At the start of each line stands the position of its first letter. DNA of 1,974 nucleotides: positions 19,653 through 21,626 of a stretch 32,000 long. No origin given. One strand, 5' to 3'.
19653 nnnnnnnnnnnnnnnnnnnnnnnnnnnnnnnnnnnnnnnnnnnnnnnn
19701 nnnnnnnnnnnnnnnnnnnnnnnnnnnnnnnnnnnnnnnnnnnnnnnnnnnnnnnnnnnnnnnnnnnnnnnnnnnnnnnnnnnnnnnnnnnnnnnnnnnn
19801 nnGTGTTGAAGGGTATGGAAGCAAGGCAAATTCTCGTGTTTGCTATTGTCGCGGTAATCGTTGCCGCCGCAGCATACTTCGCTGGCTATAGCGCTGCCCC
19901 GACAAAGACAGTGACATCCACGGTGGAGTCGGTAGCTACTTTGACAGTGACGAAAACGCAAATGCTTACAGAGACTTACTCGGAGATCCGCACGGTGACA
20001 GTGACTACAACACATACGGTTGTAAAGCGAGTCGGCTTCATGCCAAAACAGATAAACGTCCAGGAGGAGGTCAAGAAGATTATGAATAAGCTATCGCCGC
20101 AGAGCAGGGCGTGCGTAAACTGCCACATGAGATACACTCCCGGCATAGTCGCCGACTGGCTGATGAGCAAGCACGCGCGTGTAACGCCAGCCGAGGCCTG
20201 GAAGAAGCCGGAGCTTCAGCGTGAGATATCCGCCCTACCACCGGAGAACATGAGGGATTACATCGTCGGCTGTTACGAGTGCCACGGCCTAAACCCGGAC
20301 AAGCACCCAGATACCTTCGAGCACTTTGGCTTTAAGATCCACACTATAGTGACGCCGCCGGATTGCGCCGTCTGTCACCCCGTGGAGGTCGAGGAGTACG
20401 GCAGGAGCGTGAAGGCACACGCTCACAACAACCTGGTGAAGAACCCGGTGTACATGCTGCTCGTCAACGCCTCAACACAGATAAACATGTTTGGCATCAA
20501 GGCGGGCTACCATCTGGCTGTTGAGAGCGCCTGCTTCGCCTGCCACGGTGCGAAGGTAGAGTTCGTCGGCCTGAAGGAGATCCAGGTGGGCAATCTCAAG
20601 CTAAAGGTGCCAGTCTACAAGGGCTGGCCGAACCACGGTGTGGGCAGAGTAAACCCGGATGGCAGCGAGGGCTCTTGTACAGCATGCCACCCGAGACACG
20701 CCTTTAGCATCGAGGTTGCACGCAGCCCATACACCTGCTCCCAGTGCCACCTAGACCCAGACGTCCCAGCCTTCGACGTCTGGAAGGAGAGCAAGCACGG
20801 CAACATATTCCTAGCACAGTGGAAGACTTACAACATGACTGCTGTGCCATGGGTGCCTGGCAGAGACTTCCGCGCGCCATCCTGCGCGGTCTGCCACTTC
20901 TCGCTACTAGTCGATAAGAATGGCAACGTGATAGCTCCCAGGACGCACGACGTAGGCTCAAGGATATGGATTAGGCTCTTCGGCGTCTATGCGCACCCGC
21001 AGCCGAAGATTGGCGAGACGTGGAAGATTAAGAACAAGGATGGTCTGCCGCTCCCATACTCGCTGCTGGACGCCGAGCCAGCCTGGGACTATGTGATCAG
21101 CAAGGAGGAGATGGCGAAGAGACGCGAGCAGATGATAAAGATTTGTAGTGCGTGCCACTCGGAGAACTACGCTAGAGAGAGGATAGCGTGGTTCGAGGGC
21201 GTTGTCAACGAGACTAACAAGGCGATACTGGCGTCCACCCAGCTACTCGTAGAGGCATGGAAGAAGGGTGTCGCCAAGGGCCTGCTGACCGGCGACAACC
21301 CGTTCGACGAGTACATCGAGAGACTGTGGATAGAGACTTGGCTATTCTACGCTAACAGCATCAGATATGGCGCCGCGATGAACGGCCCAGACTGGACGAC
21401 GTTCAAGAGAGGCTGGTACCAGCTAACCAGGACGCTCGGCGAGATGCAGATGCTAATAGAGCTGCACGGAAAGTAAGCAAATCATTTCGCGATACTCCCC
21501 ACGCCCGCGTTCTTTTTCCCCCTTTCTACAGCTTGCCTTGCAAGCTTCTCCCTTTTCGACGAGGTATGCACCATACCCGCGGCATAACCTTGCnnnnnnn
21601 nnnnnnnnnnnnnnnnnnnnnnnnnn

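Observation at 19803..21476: Second HAO paralog has the opposite anchoring topology and an apparent loss of the P460 cross-linking tyrosine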

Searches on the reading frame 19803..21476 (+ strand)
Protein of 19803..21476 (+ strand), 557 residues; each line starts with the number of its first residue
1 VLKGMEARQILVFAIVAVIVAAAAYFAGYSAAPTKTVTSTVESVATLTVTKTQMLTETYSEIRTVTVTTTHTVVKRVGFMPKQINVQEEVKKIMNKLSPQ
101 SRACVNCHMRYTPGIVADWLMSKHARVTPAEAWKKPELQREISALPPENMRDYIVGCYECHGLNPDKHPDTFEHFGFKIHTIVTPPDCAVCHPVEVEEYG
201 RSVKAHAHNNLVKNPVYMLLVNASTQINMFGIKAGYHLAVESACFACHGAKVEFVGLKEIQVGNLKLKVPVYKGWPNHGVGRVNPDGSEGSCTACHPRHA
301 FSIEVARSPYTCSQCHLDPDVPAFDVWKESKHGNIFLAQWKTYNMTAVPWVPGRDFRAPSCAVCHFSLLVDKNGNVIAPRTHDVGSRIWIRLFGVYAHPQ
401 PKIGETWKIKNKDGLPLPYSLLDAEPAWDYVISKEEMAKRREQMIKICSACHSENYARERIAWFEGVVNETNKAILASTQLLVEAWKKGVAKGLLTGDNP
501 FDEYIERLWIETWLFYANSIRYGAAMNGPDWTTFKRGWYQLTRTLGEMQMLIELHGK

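Call 3: search_protein_families(library=pfam, proteins=[window:19803-21476:+], max_evalue=0.01)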
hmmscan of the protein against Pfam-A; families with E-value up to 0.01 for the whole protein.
window:19803-21476:+ (557 aa): 5 families
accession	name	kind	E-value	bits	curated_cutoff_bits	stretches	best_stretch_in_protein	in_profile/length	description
PF13447.11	Multi-haem_cyto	-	9.6e-15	55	21.9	1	290-374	96-182/269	Seven times multi-haem cytochrome CxxCH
PF13435.11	Cytochrome_C554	-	5.6e-11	43.7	20.8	0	311-380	1-70/84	Cytochrome c554 and c-prime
PF14522.11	Cytochrome_C7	-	1.4e-09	38.1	24.8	0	100-192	12-66/67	Cytochrome c7 and related cytochrome c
PF22113.1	Mtrc-MtrF_II-IV_dom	-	5.5e-05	23.2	30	0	442-457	117-134/176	Outer membrane cytochrome MtrC/MtrF-like, domains II/IV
PF14537.11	Cytochrom_c3_2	-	8.4e-05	23.4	25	0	241-316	26-78/79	Cytochrome c3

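Call 4: search_solved_structures(query=window:19803-21473:+, max_evalue=0.01, show_alignments=3)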
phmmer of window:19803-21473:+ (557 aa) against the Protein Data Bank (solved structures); distinct sequences matched with E-value up to 0.01: 8.
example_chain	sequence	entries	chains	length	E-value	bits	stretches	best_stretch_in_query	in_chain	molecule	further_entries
4qo5_A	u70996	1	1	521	5e-184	616.4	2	83-411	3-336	Hypothetical multiheme protein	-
6h5l_A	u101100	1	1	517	3e-23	85.6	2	286-461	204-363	Similar to hydroxylamine oxidoreductase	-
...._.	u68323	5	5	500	4.6e-14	55.3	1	288-367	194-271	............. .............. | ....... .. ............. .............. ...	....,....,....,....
6t5e_A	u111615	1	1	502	3.6e-12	49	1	289-366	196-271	Hydroxylamine oxidoreductase-like protein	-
6hif_G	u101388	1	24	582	4.1e-11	45.5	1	289-366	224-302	Hydrazine dehydrogenase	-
4fas_A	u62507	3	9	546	3.7e-09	39.1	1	288-368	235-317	Hydroxylamine oxidoreductase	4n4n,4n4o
1fgj_A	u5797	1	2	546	6e-09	38.4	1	288-368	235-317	HYDROXYLAMINE OXIDOREDUCTASE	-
6m0p_A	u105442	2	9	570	7.1e-09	38.1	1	288-368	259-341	Aerobic hydroxylamine oxidoreductase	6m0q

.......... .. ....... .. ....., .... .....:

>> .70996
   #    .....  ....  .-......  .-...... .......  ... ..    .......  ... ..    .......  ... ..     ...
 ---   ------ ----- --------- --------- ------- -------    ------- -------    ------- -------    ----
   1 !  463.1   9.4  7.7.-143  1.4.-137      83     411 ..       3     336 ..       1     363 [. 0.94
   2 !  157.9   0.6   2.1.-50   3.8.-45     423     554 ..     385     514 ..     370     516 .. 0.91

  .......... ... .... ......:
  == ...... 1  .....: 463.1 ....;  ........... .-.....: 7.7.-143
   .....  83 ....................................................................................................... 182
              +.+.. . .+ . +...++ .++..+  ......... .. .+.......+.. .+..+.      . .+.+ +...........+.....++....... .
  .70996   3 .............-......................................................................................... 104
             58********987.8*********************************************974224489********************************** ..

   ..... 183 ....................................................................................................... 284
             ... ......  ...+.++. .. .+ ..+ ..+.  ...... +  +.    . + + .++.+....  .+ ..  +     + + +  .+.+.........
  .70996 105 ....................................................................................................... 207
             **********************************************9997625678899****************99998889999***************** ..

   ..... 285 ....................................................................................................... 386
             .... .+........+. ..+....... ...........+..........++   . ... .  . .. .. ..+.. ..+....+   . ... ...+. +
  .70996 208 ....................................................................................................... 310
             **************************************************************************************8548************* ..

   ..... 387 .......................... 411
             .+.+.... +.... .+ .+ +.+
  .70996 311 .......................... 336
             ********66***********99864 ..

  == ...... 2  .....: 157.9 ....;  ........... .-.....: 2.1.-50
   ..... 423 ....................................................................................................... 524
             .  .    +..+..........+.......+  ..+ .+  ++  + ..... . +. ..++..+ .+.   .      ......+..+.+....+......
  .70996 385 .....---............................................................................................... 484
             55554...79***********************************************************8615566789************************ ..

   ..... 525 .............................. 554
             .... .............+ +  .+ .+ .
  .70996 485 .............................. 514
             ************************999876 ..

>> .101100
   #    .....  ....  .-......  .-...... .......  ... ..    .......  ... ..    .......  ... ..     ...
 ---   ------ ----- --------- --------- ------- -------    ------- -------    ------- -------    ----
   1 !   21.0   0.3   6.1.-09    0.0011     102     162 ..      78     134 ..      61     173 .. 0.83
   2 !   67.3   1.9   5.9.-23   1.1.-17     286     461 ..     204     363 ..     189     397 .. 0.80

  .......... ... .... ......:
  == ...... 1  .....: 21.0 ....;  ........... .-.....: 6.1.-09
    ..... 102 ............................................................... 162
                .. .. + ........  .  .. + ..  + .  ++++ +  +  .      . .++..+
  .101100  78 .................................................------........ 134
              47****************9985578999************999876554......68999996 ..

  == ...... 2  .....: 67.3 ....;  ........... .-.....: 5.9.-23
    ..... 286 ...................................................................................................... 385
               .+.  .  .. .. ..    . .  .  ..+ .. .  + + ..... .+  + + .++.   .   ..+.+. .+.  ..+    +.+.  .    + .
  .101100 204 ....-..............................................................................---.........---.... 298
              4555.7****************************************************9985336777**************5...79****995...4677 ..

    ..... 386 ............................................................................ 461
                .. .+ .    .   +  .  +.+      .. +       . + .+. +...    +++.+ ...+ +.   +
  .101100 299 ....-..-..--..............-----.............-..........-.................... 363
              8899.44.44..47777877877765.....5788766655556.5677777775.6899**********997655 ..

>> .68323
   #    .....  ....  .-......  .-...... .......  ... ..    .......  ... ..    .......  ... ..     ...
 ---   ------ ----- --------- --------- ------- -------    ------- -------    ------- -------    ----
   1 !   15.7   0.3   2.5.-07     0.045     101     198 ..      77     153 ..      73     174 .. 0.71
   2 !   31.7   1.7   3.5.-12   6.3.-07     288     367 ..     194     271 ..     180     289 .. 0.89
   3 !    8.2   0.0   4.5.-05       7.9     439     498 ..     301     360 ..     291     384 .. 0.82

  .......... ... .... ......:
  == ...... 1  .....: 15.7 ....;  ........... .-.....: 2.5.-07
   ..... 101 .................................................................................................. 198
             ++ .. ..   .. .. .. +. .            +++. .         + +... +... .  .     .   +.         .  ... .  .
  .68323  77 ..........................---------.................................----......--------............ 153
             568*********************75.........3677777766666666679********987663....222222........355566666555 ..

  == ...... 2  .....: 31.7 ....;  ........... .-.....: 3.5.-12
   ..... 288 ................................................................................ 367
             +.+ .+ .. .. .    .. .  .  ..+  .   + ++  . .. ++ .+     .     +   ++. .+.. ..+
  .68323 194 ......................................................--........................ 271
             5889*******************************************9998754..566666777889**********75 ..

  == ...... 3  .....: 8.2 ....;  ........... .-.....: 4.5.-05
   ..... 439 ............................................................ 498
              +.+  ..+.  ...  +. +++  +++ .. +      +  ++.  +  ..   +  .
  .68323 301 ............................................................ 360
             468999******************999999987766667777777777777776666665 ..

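Call 9: find_encoding_contigs(protein=window:19803-21473:+, flank=10000, max_places=4)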
Protein window:19803-21473:+ (557 aa): no gene with exactly this product is on record in the collection.

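Call 11: find_encoding_contigs(protein=window:19815-21473:+, flank=10000, max_places=4)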
Protein window:19815-21473:+ (553 aa): 4 contigs read that carry it; 4 places shown.
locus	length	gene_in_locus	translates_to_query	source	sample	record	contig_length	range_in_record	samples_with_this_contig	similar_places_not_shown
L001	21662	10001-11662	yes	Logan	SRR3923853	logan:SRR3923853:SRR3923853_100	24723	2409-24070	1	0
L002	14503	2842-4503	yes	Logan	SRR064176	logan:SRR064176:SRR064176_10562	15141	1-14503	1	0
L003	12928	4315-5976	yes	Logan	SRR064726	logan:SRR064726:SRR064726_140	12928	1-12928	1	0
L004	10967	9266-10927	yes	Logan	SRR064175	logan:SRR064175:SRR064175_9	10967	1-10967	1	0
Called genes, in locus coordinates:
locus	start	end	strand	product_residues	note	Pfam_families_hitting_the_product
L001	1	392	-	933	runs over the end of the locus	?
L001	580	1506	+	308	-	-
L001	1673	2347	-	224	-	-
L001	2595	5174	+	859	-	PF14522:Cytochrome_C7 (faint), PF13447:Multi-haem_cyto, PF28544:Helical_needle (faint), PF00261:Tropomyosin (weak), PF04513:Baculo_PEP_C (faint), PF05531:NPV_P10 (faint), PF09789:CC149 (weak), PF24161:CCDC39 (weak), +4 more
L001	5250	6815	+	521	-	-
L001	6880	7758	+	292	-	PF04967:HTH_10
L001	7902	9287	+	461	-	-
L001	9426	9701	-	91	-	PF22277:EncFtn-like (weak), PF02915:Rubrerythrin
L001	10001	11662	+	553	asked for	PF14522:Cytochrome_C7 (faint), PF13435:Cytochrome_C554 (faint), PF13447:Multi-haem_cyto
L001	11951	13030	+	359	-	PF01435:Peptidase_M48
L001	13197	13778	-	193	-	PF05942:PaREP1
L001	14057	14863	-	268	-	PF03437:BtpA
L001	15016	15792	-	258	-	PF02654:CobS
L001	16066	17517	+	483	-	-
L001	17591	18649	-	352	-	PF00155:Aminotran_1_2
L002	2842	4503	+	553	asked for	PF14522:Cytochrome_C7 (faint), PF13435:Cytochrome_C554 (faint), PF13447:Multi-haem_cyto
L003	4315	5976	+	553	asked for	PF14522:Cytochrome_C7 (faint), PF13435:Cytochrome_C554 (faint), PF13447:Multi-haem_cyto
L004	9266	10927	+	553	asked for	PF14522:Cytochrome_C7 (faint), PF13435:Cytochrome_C554 (faint), PF13447:Multi-haem_cyto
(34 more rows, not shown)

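Call 13: find_homologous_proteins(query=window:19815-21473:+, max_evalue=0.00001)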
Query window:19815-21473:+ (553 aa): 2582 proteins with E <= 0.00001 among 8000 candidates; the best 120 are listed.
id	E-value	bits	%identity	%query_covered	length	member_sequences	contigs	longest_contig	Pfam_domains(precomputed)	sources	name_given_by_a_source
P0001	0.0e+0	1316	100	100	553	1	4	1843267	PF13435.12,PF13447.12,PF14522.12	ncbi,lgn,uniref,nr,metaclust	ncbi:hypothetical protein Pyrfu_1339 [Pyrolobus fumarii 1A]|uniref:Uncharacterized protein n=1 Tax=P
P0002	0.0e+0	1063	77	100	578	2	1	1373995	PF13435.12,PF13447.12,PF14522.12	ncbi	-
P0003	3.1e-276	936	76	87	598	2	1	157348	PF14537.12,PF13435.12,PF13447.12,PF14522.12,PF22113.2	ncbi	-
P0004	9.7e-271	918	75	86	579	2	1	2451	PF09699.16,PF14537.12,PF13435.12,PF13447.12,PF14522.12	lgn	-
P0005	4.5e-261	886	70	92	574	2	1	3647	PF14537.12,PF13435.12,PF13447.12,PF14522.12,PF22113.2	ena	-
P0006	3.4e-260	883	74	85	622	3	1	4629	PF14537.12,PF13435.12,PF13447.12,PF14522.12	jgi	-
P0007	2.4e-259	880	65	99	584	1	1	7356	PF09699.16,PF14537.12,PF13435.12,PF13447.12,PF14522.12,PF22113.2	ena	-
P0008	3.1e-259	880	66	96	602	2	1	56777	PF14537.12,PF13435.12,PF13447.12,PF14522.12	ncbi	-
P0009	4.7e-259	879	66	93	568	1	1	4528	PF14537.12,PF13435.12,PF13447.12,PF14522.12,PF22113.2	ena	-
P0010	3.2e-234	797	64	92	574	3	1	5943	PF13435.12,PF13447.12,PF14522.12,PF22113.2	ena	-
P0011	1.8e-193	662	60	83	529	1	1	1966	PF09699.16,PF14537.12,PF13435.12,PF13447.12,PF14522.12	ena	-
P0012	4.1e-191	655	59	85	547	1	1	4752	PF13435.12,PF13447.12,PF14522.12,PF22113.2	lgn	-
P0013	6.2e-191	654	58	84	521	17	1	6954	PF13435.12,PF13447.12,PF14522.12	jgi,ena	-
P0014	5.2e-189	648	58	83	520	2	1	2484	PF14537.12,PF13435.12,PF13447.12,PF14522.12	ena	-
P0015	7.4e-183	627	58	83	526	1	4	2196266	PF09699.16,PF14537.12,PF13435.12,PF13447.12,PF14522.12,PF22113.2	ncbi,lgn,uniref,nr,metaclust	ncbi:conserved hypothetical protein [Ferroglobus placidus DSM 10642]|uniref:Cytochrome c-552/4 domai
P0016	6.4e-180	618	55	86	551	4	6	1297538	PF14537.12,PF13435.12,PF13447.12,PF14522.12,PF22113.2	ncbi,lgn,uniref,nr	ncbi:multiheme c-type cytochrome [Ignicoccus hospitalis]|uniref:Cytochrome c-552/4 domain-containing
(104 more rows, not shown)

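Call 36: search_protein_families(library=ncbifam, proteins=[window:19815-21473:+], max_evalue=0.001)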
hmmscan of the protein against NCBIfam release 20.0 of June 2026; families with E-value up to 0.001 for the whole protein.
window:19815-21473:+ (553 aa): 1 family
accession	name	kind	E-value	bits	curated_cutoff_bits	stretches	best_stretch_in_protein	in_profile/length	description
NF052343.1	hydrazine_HDH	equivalog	2.5e-16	59.1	900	2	284-362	221-300/564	hydrazine dehydrogenase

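Call 46: find_encoding_contigs(protein=P0002, flank=10000, max_places=2)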
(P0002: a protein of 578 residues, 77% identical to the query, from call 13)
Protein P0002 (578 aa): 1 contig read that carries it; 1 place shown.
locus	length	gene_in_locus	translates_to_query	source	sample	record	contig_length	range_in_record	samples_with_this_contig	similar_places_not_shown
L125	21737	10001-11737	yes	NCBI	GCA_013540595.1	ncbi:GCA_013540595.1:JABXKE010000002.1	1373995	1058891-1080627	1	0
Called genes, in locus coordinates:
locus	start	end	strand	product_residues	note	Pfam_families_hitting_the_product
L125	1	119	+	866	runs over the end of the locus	PF01022:HTH_5 (faint), PF12802:MarR_2 (weak), PF12840:HTH_20 (weak), PF25212:HVO_A0114 (weak), PF13401:AAA_22 (weak), PF13424:TPR_12 (faint)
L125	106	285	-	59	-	-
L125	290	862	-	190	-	PF05239:PRC (weak), PF12760:Zn_ribbon_IS1595 (faint)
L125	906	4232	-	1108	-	PF03415:Peptidase_C11, PF01839:FG-GAP (faint), PF13517:FG-GAP_3 (weak), PF13620:CarboxypepD_reg, PF13715:CarbopepD_reg_2 (weak), PF14686:fn3_3 (weak)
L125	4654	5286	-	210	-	PF01292:Ni_hydr_CYTB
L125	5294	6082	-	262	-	PF12838:Fer4_7 (weak), PF13187:Fer4_9, PF13247:Fer4_11, PF00037:Fer4 (weak), PF12837:Fer4_6 (weak), PF13237:Fer4_10, PF12838:Fer4_7, PF13187:Fer4_9 (weak), +4 more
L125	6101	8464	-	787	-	PF00384:Molybdopterin, PF01568:Molydop_binding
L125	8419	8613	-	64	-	-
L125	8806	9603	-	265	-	PF00881:Nitroreductase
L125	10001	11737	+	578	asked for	PF14522:Cytochrome_C7 (faint), PF13435:Cytochrome_C554 (faint), PF13447:Multi-haem_cyto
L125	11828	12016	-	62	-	PF01954:AF2212-like (weak)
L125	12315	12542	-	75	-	-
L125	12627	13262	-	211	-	PF12187:VirArc_Nuclease (weak)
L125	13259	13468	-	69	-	PF01402:RHH_1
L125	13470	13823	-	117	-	-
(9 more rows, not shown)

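Call 47: find_encoding_contigs(protein=P0016, flank=8000, max_places=1)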
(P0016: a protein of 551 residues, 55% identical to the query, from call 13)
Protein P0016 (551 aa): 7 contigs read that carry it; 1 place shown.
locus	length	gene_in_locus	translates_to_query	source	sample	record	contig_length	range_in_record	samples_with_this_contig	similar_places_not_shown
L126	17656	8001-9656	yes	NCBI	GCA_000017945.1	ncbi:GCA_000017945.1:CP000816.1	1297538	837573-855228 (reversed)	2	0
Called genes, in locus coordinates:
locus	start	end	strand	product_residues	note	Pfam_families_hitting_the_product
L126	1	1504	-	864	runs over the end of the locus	PF03176:MMPL, PF00873:ACR_tran, PF03176:MMPL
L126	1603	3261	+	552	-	PF00920:ILVD_EDD_N, PF24877:ILV_EDD_C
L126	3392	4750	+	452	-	PF03063:Prismane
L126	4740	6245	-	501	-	PF19864:Radical_SAM_N2 (weak), PF04055:Radical_SAM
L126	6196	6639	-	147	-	PF01877:RNA_binding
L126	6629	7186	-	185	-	-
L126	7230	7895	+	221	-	PF01872:RibD_C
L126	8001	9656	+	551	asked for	PF13435:Cytochrome_C554 (faint), PF14522:Cytochrome_C7 (faint), PF14537:Cytochrom_c3_2 (faint), PF22113:Mtrc-MtrF_II-IV_dom (faint), PF13447:Multi-haem_cyto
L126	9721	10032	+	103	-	PF14947:HTH_45 (weak)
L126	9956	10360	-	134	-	PF21473:OB_Ssb-like (weak), PF01336:tRNA_anti-codon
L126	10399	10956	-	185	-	-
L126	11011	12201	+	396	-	-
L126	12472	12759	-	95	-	PF27251:CedA1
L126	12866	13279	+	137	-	PF01883:FeS_assembly_P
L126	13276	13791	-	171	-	PF01467:CTP_transf_like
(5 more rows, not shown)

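Call 54: predict_structure(alignment_id=A1)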
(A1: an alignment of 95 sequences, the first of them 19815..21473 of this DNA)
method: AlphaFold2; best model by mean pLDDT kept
length: 553 residues; sequences in the alignment: 95
mean_pLDDT: 90.4   pTM: 0.83
mean pLDDT of the five models: 90.4, 89.8, 88.3, 88.2, 87.9
residues with pLDDT >= 90: 461; 70-90: 37; 50-70: 12; < 50: 43
segments of 3 or more residues with pLDDT < 50: 25-44, 46-49, 52-54, 60-73
pLDDT, mean of each block of 10 residues (from residue 1): 82 89 56 42 47 50 42 62 97 98 96 95 98 96 98 97 98 97 98 97 97 94 94 92 95 96 96 94 94 88 92 93 95 95 96 95 97 96 96 97 96 94 98 98 97 98 98 97 91 88 97 98 96 98 98 93
secondary structure, 60 per line:
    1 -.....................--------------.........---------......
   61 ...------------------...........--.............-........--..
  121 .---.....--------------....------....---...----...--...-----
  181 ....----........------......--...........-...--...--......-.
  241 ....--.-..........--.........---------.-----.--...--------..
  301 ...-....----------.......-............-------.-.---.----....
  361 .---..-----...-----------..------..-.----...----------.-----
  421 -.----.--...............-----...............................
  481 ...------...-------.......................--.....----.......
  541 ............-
elements in order: H2-22 E37-45 E55-63 H82-92 H95-107 H109-116 H125-129 H144-147 H154-157 E168-170 E173-175 H181-184 H189-196 H203-208 H211-221 E223-225 E228-230 H233-238 H240-244 E249-258 E261-269 H299-303 H305-308 H319-325 H327-338 H357-361 E372-374 H430-444 H450-483 H500-522 H525-529 H534-552
